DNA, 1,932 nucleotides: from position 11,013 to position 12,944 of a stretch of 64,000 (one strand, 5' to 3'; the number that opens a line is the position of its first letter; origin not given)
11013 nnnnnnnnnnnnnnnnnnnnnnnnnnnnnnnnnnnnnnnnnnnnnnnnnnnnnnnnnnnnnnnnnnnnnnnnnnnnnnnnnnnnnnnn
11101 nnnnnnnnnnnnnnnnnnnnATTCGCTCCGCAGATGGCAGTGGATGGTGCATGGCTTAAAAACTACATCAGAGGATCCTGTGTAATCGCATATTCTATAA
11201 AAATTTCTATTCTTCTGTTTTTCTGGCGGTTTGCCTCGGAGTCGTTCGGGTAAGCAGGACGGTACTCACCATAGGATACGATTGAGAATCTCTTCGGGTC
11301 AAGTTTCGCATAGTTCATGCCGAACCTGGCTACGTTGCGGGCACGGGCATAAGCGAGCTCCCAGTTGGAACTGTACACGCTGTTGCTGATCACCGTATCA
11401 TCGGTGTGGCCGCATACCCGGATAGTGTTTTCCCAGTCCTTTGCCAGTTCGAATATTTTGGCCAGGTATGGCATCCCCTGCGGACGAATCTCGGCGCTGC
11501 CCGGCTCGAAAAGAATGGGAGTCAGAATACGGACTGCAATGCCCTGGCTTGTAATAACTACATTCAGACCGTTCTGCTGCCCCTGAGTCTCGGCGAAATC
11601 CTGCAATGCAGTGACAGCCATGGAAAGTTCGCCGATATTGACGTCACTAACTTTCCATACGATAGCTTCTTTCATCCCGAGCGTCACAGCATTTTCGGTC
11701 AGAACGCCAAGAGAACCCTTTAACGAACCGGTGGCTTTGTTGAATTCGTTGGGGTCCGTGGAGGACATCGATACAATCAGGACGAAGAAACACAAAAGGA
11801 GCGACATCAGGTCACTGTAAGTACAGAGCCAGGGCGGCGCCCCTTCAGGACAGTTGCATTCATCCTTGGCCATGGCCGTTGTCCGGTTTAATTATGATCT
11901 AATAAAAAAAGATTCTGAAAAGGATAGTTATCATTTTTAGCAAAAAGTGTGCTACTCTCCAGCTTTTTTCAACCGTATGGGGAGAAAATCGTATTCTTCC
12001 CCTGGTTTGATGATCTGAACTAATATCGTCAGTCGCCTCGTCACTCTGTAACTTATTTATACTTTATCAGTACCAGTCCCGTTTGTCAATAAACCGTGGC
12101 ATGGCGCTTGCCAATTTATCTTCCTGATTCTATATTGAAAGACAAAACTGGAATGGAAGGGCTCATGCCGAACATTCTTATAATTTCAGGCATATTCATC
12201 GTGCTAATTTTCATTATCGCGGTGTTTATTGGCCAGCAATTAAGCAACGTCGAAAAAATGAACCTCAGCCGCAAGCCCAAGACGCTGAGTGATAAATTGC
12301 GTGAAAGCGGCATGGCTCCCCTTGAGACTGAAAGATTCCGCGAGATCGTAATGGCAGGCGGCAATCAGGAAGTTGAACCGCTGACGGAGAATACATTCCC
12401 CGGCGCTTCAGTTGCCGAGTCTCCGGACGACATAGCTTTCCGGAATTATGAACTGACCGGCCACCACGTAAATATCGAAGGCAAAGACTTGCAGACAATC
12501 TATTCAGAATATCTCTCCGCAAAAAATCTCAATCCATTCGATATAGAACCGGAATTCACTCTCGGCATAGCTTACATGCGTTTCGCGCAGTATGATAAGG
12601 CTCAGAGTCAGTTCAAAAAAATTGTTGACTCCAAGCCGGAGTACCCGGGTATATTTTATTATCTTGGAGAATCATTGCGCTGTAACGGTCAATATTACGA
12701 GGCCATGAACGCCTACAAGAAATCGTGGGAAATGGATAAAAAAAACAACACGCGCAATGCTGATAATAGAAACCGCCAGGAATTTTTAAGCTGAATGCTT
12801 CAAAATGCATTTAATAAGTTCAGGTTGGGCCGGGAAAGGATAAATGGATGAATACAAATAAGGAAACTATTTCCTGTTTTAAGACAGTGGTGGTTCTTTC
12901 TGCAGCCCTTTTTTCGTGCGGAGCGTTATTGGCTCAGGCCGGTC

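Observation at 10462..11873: Lower-GC two-gene module: orphan MotB-like stator protein plus a 4-TM protein with duplicated zinc ribbons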

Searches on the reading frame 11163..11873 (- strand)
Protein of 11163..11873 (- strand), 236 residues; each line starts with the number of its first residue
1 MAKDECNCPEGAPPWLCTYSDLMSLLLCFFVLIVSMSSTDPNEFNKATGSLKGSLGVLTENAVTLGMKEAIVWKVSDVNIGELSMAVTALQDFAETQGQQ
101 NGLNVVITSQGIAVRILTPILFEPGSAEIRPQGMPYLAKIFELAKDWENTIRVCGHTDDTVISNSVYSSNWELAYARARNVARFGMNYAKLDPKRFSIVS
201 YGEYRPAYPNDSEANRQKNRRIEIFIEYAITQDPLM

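Call 3: search_protein_families(library=pfam, proteins=[window:11163-11873:-], max_evalue=0.1)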
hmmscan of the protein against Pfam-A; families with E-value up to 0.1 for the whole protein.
window:11163-11873:- (236 aa): 2 families
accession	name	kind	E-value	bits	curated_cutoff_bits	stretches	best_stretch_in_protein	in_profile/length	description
PF00691.25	OmpA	-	3.8e-17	62.9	27.2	1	121-220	1-98/98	OmpA family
PF13677.11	MotB_plug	-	5.8e-17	61.5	24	1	5-54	7-57/58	Membrane MotB of proton-channel complex MotA/MotB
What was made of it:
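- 11163..11873 (-): motB2: alternative stator B-subunit, 236 aa. Pfam MotB_plug and OmpA are both above their cut-offs (call 3).
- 11214..11513 (-): OmpA-like peptidoglycan-binding domain of MotB2 (residues 121-220). Pfam OmpA covers profile positions 1-98 of 98 (call 3).
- Checked: ORF 11163-11873(-), 236 aa, matches Pfam MotB_plug (61.5 bits, cut-off 24; residues 5-54) and OmpA (62.9 bits, cut-off 27.2; residues 121-220) (call 3).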

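Call 4: search_protein_families(library=ncbifam, proteins=[window:11163-11873:-], max_evalue=0.1)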
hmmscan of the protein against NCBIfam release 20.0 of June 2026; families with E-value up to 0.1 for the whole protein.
window:11163-11873:- (236 aa): 33 families (the best 25 are shown)
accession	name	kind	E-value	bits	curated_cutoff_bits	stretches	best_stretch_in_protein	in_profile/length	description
NF006508.0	PRK08944.1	subfamily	3.3e-53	180.9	259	2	82-228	143-289/304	MotB family protein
NF005382.1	PRK06925.1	equivalog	4e-41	141.7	264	1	17-227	2-224/225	flagellar motor protein MotS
NF006541.1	PRK09038.1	equivalog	1.2e-38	133.2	283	2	99-228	122-250/253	flagellar motor protein MotD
NF005831.1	PRK07734.1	equivalog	1.1e-37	130.2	301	1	15-226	18-248/250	flagellar motor protein MotB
NF005195.1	PRK06667.1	equivalog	1.1e-34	120.3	300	1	2-226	2-235/241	flagellar motor protein MotB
NF005236.0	PRK06742.1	equivalog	3.1e-30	105.3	312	1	10-226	7-223/225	flagellar motor protein MotS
NF006285.1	PRK08457.1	equivalog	6.2e-24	85.1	250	1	3-228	3-232/253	flagellar motor protein MotB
TIGR03350.1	type_VI_ompA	equivalog_domain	2.6e-23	82.5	139.8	1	92-226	4-137/137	type VI secretion system protein TssL, long form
NF053611.1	YiaD_Gzip_OmpA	equivalog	3.3e-21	76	175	1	96-226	80-206/206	YiaD family glycine zipper/OmpA-like lipoprotein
NF005444.0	PRK07033.1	equivalog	1e-20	74.1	520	1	100-226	296-421/438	DotU family type VI secretion system protein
NF006542.0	PRK09039.1-1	equivalog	3e-19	69.4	388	1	120-224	509-622/627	peptidoglycan -binding protein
NF006543.0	PRK09039.1-2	equivalog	4.3e-17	63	305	1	119-225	233-346/350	peptidoglycan -binding protein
NF004651.0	PRK05996.1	equivalog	3.4e-15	56.4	342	1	97-227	290-420/424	MotB family protein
NF006547.1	PRK09040.1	equivalog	7.8e-15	54.8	194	1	114-224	83-198/213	hypothetical protein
NF006544.0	PRK09039.1-3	equivalog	4.2e-14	52.9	362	1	119-224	225-338/343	peptidoglycan -binding protein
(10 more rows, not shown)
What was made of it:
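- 11163..11873 (-): The best NCBIfam hits are MotB/MotS/MotD models, all below equivalog cut-offs (call 4).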

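Call 19: find_homologous_proteins(query=window:11163-11873:-, max_evalue=1e-10)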
Query window:11163-11873:- (236 aa): 1101 proteins with E <= 1e-10 among 1331 candidates; the best 120 are listed.
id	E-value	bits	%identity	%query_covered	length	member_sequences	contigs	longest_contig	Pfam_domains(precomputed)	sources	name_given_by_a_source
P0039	3.2e-155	532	100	100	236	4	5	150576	PF00691.26,PF13677.12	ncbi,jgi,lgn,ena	-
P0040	1.5e-153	526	99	100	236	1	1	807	PF00691.26,PF13677.12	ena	-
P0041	3.0e-124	431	80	100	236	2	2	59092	PF00691.26,PF13677.12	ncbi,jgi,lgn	-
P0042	2.0e-116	405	76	100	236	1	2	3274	PF00691.26,PF13677.12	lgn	-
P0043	1.5e-112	392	73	98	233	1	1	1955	PF00691.26,PF13677.12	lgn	-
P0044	2.0e-105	369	69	100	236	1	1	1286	PF00691.26,PF13677.12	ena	-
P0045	3.9e-105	368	67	100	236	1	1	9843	PF00691.26,PF13677.12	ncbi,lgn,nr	ncbi:MAG: flagellar motor protein MotB [Candidatus Glassbacteria bacterium]|nr:flagellar motor prote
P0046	1.1e-104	367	67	100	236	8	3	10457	PF00691.26,PF13677.12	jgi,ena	-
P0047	1.8e-104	366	68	100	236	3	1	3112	PF00691.26,PF13677.12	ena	-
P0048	1.0e-103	364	65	100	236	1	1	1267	PF00691.26,PF13677.12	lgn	-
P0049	3.4e-103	362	65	100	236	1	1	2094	PF00691.26,PF13677.12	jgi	-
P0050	3.7e-103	362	65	100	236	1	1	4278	PF00691.26,PF13677.12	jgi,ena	-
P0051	1.1e-102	360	67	94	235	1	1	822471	PF00691.26,PF13677.12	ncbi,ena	-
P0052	1.3e-102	360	65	100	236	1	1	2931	PF00691.26,PF13677.12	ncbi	-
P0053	3.5e-102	358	66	100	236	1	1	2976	PF00691.26,PF13677.12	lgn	-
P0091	3.7e-63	231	46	97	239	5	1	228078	PF00691.26,PF13677.12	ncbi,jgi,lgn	-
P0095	1.7e-61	225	44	100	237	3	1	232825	PF00691.26,PF13677.12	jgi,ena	-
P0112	2.7e-57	212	43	100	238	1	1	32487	PF00691.26,PF13677.12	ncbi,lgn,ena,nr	ncbi:MAG: flagellar motor protein MotB [Candidatus Glassbacteria bacterium]|nr:flagellar motor prote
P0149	1.2e-43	167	40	93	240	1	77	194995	PF00691.26,PF13677.12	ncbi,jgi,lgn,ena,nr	ncbi:MAG: flagellar motor protein MotB [Fibrobacter sp.]|jgi:chemotaxis protein MotB|nr:flagellar mo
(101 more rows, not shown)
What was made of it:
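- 11163..11873 (-): Forty-eight orthologue clusters share 61-100% identity (call 19).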

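Call 20: find_encoding_contigs(protein=P0112, flank=6000, max_places=1)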
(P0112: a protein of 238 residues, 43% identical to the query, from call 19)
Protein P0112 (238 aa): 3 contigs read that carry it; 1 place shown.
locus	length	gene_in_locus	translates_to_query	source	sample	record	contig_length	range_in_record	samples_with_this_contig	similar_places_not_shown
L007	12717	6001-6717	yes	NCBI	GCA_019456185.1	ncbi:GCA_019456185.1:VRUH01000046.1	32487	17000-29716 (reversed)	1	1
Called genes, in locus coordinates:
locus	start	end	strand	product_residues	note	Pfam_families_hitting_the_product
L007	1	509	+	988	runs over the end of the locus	PF02120:Flg_hook (weak)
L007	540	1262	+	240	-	PF03963:FlgD, PF13861:FLgD_tudor, PF13860:FlgD_ig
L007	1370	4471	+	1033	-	PF00460:Flg_bb_rod, PF22692:LlgE_F_G_D1, PF07559:FlgE_D2 (weak), PF06429:Flg_bbr_C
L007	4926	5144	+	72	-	PF06289:FlbD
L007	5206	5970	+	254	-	PF01618:MotA_ExbB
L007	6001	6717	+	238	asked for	PF13677:MotB_plug, PF00691:OmpA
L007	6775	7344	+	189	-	PF03748:FliL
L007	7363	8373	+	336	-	PF02154:FliM, PF01052:FliMN_C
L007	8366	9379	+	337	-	PF13690:CheX (faint), PF01052:FliMN_C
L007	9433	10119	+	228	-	PF04347:FliO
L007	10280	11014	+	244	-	PF02633:Creatininase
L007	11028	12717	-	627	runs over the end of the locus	PF04389:Peptidase_M28 (weak)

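Call 21: find_encoding_contigs(protein=P0095, flank=6000, max_places=1)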
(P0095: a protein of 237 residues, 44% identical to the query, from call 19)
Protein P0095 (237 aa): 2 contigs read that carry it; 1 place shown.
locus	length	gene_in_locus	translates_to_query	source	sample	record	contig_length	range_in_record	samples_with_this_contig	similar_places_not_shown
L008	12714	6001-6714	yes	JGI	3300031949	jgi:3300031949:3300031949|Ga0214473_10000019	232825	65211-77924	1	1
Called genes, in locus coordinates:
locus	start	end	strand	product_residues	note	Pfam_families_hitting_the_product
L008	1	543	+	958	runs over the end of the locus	PF02120:Flg_hook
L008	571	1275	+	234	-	PF03963:FlgD, PF13860:FlgD_ig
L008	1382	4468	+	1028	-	PF00460:Flg_bb_rod, PF22692:LlgE_F_G_D1, PF07196:Flagellin_IN (faint), PF07559:FlgE_D2 (weak), PF06429:Flg_bbr_C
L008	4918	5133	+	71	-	PF06289:FlbD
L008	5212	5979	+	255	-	PF01618:MotA_ExbB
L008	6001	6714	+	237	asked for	PF13677:MotB_plug, PF00691:OmpA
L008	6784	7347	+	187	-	PF03748:FliL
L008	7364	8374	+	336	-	PF02154:FliM, PF01052:FliMN_C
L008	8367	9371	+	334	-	PF04509:CheC (faint), PF13690:CheX (faint), PF01052:FliMN_C, PF28396:SepQ_C (weak)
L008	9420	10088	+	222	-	PF04347:FliO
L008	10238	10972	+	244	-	PF02633:Creatininase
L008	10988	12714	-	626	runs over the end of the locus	PF04389:Peptidase_M28 (weak)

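Call 22: find_encoding_contigs(protein=P0149, flank=5000, max_places=1)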
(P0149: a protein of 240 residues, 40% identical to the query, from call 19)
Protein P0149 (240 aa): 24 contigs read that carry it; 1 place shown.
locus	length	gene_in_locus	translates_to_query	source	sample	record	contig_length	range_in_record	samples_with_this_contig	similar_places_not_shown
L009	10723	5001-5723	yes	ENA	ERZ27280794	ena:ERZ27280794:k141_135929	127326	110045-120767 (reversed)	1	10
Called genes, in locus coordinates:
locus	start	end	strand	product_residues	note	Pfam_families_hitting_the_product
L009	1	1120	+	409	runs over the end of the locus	PF03963:FlgD, PF13861:FLgD_tudor (faint), PF01835:MG2 (faint), PF13860:FlgD_ig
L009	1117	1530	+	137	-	PF12611:Flagellar_put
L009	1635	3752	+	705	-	PF00460:Flg_bb_rod, PF22692:LlgE_F_G_D1 (weak), PF07559:FlgE_D2, PF06429:Flg_bbr_C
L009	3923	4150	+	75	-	PF06289:FlbD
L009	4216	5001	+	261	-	PF01618:MotA_ExbB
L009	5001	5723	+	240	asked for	PF13677:MotB_plug, PF00691:OmpA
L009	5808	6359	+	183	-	PF03748:FliL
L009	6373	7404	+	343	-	PF02154:FliM, PF01052:FliMN_C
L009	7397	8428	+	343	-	PF13690:CheX (weak), PF01052:FliMN_C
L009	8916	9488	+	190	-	PF04347:FliO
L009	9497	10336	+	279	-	PF00813:FliP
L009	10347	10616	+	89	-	PF01313:Bac_export_3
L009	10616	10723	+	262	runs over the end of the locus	PF01311:Bac_export_1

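Call 25: find_encoding_contigs(protein=P0091, flank=6000, max_places=3)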
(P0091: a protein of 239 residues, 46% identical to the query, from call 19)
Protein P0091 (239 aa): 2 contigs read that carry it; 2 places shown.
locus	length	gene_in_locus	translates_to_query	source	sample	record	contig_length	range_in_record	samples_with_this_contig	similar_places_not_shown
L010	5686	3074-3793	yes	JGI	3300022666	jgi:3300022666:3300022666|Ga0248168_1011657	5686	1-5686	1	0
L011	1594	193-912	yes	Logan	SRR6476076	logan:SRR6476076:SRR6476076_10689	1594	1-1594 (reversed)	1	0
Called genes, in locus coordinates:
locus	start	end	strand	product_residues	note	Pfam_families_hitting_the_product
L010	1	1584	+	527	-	PF07559:FlgE_D2 (weak), PF06429:Flg_bbr_C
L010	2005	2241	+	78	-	PF06289:FlbD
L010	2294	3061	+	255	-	PF01618:MotA_ExbB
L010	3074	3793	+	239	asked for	PF13677:MotB_plug, PF00691:OmpA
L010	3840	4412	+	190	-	PF03748:FliL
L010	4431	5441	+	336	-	PF02154:FliM, PF01052:FliMN_C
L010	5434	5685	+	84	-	?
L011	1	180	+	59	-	?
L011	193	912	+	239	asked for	PF13677:MotB_plug, PF00691:OmpA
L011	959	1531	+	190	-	PF03748:FliL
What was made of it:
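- FlbD-MotA-MotB1-FliL-FliM-FliN operons are present in L007, L008 and L010 (calls 20, 21, 25).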

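Call 26: find_encoding_contigs(protein=P0039, flank=3000, max_places=5)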
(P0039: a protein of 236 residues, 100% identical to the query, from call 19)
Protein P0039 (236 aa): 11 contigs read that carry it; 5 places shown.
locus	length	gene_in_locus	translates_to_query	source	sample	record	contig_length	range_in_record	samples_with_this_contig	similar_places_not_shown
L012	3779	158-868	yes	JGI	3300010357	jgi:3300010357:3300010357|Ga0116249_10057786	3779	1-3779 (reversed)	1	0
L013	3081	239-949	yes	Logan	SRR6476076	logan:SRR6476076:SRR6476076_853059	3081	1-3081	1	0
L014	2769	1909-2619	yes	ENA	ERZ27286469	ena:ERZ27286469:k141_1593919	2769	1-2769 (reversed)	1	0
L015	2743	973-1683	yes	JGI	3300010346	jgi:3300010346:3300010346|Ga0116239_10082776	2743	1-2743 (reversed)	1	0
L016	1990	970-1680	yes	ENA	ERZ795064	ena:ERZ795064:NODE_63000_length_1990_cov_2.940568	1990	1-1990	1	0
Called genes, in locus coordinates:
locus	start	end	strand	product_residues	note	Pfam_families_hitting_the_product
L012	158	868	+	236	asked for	PF13677:MotB_plug, PF00691:OmpA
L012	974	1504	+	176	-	-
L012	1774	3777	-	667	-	?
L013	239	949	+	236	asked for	PF13677:MotB_plug, PF00691:OmpA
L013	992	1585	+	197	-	-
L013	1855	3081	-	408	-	?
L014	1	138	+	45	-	?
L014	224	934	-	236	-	PF07610:DUF1573, PF15780:ASH (faint), PF22073:Cep192_D4 (faint), PF22544:HYDIN_VesB_CFA65-like_Ig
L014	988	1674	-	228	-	PF07719:TPR_2 (faint)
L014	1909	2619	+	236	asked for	PF13677:MotB_plug, PF00691:OmpA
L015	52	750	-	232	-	PF07719:TPR_2 (faint)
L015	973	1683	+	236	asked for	PF13677:MotB_plug, PF00691:OmpA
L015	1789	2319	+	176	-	-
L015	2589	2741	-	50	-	?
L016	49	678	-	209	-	PF07719:TPR_2 (faint)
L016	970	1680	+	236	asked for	PF13677:MotB_plug, PF00691:OmpA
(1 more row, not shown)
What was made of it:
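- MotB1 (L011) and MotB2 (L013) both occur in sample SRR6476076 (calls 25, 26).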

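Call 34: find_homologous_proteins(query=L010:2294-3058:+, max_evalue=1e-10)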
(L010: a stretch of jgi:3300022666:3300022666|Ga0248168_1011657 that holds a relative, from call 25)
Query L010:2294-3058:+ (255 aa): 7994 proteins with E <= 1e-10 among 8000 candidates; the best 120 are listed.
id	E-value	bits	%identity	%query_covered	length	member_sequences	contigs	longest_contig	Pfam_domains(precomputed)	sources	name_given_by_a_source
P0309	4.5e-157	539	99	100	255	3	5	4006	PF01618.22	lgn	-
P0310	1.0e-146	505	90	100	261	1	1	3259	PF01618.22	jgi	jgi:chemotaxis protein MotA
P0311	8.2e-140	482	87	100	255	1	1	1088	PF01618.22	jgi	jgi:chemotaxis protein MotA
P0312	1.6e-134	465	84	100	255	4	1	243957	PF01618.22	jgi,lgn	-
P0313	4.4e-132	457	84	100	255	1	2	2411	PF01618.22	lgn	-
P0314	1.2e-121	423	76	100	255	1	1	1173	PF01618.22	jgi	jgi:chemotaxis protein MotA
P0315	5.4e-120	417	75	100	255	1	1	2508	PF01618.22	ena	-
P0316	5.0e-119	414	76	100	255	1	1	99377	PF01618.22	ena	-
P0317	1.0e-118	413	75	100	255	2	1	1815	PF01618.22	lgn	-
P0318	1.2e-118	413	75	100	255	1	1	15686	PF01618.22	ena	-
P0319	5.1e-118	411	75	100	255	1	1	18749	PF01618.22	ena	-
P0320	5.1e-118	411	75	100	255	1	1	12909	PF01618.22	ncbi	ncbi:motility protein A [Gemmatimonadota bacterium]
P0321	6.3e-118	411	74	100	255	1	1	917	PF01618.22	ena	-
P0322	6.4e-118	411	75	100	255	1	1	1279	PF01618.22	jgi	jgi:chemotaxis protein MotA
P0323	4.9e-117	408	75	100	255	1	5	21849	PF01618.22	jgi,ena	-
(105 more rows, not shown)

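Call 45: search_protein_families(library=padloc, proteins=[window:11163-11873:-], max_evalue=0.01)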
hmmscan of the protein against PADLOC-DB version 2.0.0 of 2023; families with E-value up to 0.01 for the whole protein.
window:11163-11873:- (236 aa): 7 families
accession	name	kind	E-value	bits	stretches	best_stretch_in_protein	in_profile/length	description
PDLC00608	ZorB1|ZorB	-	2.9e-16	57.5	1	14-226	16-225/243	MotB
PDLC00651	ZorB3|ZorB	-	6.7e-16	56.5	1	114-224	85-200/215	MotB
PDLC00609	ZorB1|ZorB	-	3.8e-15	54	1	17-226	20-214/232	MotB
PDLC00610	ZorB1|ZorB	-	9.3e-14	49.6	1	150-224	149-232/254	MotB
PDLC00612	ZorB1|ZorB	-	3.9e-09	34.5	1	149-224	185-264/293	MotB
PDLC00641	ZorB2|ZorB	-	4.8e-07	27.7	1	148-225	133-221/238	MotB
PDLC00611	ZorB1|ZorB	-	0.0062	14.2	0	10-37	15-42/240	MotB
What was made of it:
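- MotB2 gives weak hits to ZorB models (57 bits, call 45).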

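Call 53: find_related_loci(query=A5, collection=metagenome_contigs, flank=4000)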
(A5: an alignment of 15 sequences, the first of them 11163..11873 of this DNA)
Query A5 (236 aa) in metagenome_contigs; peptide patterns used: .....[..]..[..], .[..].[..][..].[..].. (x = any residue, [..] = any of these).
600 stretches matched a pattern (row limit reached: there are more); 564 encode a relative of the query (tblastn E <= 1e-3); the best 80 are kept; 80 distinct loci.
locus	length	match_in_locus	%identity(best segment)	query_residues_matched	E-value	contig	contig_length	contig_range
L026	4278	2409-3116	65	1-236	2e-111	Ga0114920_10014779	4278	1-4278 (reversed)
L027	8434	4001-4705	63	1-235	8e-110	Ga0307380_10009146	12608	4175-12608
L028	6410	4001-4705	65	1-235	4e-109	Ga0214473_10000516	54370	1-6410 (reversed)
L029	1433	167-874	62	1-236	5e-115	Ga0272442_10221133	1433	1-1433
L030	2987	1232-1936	63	1-235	2e-107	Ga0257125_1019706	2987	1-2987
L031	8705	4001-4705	63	1-235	3e-104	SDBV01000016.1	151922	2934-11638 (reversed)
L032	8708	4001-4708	44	1-235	5e-69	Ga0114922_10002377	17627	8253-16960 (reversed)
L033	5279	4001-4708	43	1-235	1e-68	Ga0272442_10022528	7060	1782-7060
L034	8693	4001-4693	42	4-233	2e-57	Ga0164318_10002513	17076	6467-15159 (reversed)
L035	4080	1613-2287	40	3-227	1e-52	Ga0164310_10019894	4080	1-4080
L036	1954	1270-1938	44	10-232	8e-52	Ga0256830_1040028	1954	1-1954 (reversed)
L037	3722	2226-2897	38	3-227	3e-48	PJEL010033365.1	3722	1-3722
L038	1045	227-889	43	9-227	4e-50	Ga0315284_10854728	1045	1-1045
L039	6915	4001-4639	43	15-227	4e-47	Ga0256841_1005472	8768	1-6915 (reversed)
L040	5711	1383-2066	36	1-228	3e-47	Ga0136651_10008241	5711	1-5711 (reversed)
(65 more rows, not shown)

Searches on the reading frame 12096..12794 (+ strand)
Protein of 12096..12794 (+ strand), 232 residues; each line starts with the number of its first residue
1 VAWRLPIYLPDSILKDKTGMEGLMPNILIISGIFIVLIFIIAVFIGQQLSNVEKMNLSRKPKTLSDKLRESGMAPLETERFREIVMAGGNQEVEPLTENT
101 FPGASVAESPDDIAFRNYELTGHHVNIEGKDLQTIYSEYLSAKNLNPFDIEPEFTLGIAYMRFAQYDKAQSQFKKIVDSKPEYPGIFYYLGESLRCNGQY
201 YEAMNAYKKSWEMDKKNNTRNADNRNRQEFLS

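Call 3: search_protein_families(library=pfam, proteins=[window:12096-12794:+], max_evalue=0.1)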
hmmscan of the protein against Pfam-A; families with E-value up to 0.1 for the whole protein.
window:12096-12794:+ (232 aa): 12 families
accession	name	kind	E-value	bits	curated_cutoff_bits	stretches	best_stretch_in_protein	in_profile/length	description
PF07719.23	TPR_2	-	7.9e-07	29.2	27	1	186-210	3-27/34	Tetratricopeptide repeat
PF13431.12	TPR_17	-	0.00034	21.1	24.4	1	173-203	2-32/34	Tetratricopeptide repeat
PF13414.12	TPR_11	-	0.00037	20.6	26.8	0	193-217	3-27/42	TPR repeat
PF13432.12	TPR_16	-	0.00061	20.6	32.7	1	155-207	2-54/65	Tetratricopeptide repeat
PF13181.12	TPR_8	-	0.00071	20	25.7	0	155-182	6-33/34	Tetratricopeptide repeat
PF13428.12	TPR_14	-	0.0014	19.6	23.5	0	156-192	7-43/44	Tetratricopeptide repeat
PF00515.34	TPR_1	-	0.0023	18.1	27.8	0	187-210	4-27/34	Tetratricopeptide repeat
PF12895.13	ANAPC3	-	0.0038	17.9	27.2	1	165-213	4-52/82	Anaphase-promoting complex, cyclosome, subunit 3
PF25063.1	ARM_TT21_C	-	0.0092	16.3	35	1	158-219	103-164/209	Tetratricopeptide repeat protein 21 C-terminal ARM domain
PF13174.12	TPR_6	-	0.015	16.3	26.3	0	155-179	5-29/33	Tetratricopeptide repeat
PF14559.12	TPR_19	-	0.016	16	25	0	155-182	30-57/68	Tetratricopeptide repeat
PF13424.12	TPR_12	-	0.025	15.2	30.1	0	188-211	7-30/77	Tetratricopeptide repeat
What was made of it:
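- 12096..12794 (+): Conserved divergent neighbour: TM-anchored TPR protein. This is context; membership in the module is unproven. Pfam TPR_2 (call 3).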

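Call 4: search_protein_families(library=ncbifam, proteins=[window:12096-12794:+], max_evalue=0.1)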
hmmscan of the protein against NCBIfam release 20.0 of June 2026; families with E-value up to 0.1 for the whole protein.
window:12096-12794:+ (232 aa): 14 families
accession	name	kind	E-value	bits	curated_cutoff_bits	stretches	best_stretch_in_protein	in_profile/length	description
NF040959.1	MamA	equivalog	3.2e-07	30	200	1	145-215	100-170/204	magnetosome protein MamA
TIGR02552.1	LcrH_SycD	equivalog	4.1e-06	26.6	104.8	1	146-221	48-123/136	SycD/LcrH family type III secretion system chaperone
TIGR02917.1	PEP_TPR_lipo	equivalog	3.5e-05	21.9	312.2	1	141-217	422-498/899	XrtA/PEP-CTERM system TPR-repeat protein PrsT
NF053607.1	CHU_0125_OmpA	equivalog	0.00026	19.6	620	1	144-223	47-126/639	CHU_0125 family OmpA-like outer membrane integrity protein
TIGR00990.1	3a0801s09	subfamily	0.00048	18.9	757.25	1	137-217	420-500/615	mitochondrial import receptor subunit TOM70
TIGR02521.1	type_IV_pilW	equivalog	0.00071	19.2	154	1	155-218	36-99/234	type IV pilus biogenesis/stability protein PilW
NF033762.1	social_mot_Tgl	equivalog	0.0016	17.8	225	1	130-211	45-127/252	social motility TPR repeat lipoprotein Tgl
NF047371.1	FlcA_CTERM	equivalog_domain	0.0026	16.3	300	1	118-213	441-536/646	periplasmic flagellar collar protein FlcA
TIGR02795.1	tol_pal_ybgF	equivalog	0.0048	17.5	90.1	1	160-219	12-74/119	tol-pal system protein YbgF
NF008391.2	PRK11189.1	equivalog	0.0049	16.4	250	1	157-218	72-133/297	lipoprotein NlpI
TIGR00540.1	TPR_hemY_coli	hypoth_equivalog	0.014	14.2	142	1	146-210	322-385/385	heme biosynthesis-associated TPR protein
NF033758.1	gliding_GltE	equivalog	0.024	13.6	225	0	147-191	219-263/411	adventurous gliding motility TPR repeat lipoprotein GltE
NF053779.1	BT3442_fam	equivalog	0.047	12.4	940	0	181-222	99-140/563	BT3442 family protein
NF033920.0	C39_PA2778_fam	equivalog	0.058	12.8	150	1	136-213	176-253/255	PA2778 family cysteine peptidase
